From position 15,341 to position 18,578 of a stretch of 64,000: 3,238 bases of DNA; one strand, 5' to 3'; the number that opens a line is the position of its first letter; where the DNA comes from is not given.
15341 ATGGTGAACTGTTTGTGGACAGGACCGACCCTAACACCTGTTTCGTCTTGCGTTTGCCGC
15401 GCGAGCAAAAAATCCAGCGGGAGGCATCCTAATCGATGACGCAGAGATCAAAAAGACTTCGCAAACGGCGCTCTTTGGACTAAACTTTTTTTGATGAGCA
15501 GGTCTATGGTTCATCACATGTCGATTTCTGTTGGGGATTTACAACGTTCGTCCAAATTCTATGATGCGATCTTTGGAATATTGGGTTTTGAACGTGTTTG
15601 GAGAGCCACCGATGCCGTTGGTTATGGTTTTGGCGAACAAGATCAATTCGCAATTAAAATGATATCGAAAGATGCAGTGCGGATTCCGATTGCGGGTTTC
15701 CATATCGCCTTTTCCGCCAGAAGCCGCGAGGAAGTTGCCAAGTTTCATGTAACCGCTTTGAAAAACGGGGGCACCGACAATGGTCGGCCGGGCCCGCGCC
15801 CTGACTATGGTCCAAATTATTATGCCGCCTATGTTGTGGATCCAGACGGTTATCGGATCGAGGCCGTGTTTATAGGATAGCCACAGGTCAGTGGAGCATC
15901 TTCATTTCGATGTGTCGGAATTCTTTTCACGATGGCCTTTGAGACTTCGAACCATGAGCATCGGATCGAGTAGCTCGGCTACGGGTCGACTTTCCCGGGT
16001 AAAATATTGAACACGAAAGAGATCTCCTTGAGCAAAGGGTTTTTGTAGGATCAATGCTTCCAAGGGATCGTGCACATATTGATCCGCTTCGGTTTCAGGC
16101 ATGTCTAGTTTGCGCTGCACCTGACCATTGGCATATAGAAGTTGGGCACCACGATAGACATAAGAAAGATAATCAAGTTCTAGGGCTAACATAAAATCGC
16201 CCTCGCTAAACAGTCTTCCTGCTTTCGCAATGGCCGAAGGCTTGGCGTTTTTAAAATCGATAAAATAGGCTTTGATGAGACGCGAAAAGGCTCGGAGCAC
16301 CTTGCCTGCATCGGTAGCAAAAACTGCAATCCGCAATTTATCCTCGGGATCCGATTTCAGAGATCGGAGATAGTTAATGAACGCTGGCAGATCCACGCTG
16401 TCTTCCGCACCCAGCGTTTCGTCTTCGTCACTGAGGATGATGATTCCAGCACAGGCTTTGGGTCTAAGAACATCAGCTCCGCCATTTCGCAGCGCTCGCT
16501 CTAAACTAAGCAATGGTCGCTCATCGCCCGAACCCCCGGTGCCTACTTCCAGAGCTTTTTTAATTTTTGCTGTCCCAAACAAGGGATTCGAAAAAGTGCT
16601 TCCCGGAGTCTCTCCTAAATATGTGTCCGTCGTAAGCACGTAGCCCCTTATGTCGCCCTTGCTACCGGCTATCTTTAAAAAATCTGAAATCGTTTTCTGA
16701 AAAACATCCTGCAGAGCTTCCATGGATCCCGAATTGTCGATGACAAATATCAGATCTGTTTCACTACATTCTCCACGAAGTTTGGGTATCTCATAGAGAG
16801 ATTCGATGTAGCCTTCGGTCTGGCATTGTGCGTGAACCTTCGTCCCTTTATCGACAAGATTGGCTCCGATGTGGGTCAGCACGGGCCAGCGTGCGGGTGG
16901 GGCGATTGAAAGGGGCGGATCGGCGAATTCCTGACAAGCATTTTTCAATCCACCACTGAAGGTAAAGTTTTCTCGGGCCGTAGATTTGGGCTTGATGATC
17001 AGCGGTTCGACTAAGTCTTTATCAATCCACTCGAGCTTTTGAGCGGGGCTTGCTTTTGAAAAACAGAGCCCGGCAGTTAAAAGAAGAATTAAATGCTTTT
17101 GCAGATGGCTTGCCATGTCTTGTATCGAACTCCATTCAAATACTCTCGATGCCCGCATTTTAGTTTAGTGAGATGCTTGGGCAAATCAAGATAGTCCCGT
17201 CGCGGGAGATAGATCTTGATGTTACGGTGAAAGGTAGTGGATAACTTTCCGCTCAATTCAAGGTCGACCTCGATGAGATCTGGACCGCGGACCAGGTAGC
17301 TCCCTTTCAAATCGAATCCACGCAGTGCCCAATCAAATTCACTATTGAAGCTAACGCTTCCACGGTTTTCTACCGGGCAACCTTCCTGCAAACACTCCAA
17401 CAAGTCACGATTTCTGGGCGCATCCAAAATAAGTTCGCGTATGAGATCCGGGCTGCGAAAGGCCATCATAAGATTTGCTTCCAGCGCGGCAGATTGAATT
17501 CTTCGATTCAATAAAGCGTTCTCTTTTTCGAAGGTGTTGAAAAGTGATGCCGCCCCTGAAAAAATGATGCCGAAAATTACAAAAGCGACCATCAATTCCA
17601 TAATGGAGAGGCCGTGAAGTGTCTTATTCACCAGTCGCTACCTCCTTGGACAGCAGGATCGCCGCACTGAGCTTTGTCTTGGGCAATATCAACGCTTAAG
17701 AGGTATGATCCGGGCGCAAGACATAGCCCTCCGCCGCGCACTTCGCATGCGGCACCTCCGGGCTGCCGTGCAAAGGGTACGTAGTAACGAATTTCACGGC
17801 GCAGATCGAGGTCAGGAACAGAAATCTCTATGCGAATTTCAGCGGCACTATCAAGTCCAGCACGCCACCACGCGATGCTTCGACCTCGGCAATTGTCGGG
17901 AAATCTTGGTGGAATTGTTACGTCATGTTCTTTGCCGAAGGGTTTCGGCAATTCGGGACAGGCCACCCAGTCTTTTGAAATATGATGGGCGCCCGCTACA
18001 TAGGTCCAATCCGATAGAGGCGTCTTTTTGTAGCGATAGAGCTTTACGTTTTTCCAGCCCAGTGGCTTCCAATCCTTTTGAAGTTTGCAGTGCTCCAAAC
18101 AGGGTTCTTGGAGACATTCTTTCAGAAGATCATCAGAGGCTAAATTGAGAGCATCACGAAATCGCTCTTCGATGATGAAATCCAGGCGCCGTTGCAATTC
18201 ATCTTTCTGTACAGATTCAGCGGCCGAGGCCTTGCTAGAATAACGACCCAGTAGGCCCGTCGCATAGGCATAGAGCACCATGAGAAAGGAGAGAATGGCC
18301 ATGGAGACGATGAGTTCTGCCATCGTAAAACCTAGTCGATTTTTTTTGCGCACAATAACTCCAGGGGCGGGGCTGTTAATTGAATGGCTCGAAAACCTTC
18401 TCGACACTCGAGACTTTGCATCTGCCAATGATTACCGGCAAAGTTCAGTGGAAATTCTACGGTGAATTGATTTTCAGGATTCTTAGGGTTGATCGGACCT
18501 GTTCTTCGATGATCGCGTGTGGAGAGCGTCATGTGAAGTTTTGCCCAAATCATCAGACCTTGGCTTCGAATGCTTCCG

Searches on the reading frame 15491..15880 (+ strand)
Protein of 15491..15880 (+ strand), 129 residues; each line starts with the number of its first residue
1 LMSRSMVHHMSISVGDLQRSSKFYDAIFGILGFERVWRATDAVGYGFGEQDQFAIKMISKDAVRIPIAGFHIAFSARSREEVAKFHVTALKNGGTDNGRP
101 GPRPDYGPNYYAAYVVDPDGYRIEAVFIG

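Call 42: search_protein_families(library=pfam, proteins=[window:15491-15880:+], max_evalue=0.01)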
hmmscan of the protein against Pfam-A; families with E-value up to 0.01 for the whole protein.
window:15491-15880:+ (129 aa): 1 family
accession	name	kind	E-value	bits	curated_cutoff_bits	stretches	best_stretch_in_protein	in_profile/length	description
PF00903.31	Glyoxalase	-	3e-13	50.7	20.6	1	7-124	2-120/121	Glyoxalase/Bleomycin resistance protein/Dioxygenase superfamily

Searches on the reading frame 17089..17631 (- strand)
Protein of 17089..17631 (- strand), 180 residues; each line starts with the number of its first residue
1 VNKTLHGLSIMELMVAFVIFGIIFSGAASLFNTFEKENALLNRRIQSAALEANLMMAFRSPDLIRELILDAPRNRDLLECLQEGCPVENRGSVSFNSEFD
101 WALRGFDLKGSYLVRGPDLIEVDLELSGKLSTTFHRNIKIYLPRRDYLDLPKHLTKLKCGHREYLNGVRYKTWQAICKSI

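Call 11: search_protein_families(library=pfam, proteins=[window:17089-17631:-], max_evalue=0.001)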
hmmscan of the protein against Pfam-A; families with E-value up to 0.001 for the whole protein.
window:17089-17631:- (180 aa): 1 family
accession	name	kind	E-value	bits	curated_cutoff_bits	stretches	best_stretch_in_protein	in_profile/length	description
PF07963.17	N_methyl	-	0.00024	21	21.2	1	6-27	5-26/27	Prokaryotic N-terminal methylation motif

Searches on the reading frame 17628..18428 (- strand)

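Call 11: search_protein_families(library=pfam, proteins=[window:17628-18428:-], max_evalue=0.001)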
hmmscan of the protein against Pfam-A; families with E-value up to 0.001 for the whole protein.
window:17628-18428:- (266 aa): 1 family
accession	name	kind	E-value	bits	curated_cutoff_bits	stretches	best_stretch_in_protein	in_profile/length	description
PF07963.17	N_methyl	-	6.2e-06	26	21.2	1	29-51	2-24/27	Prokaryotic N-terminal methylation motif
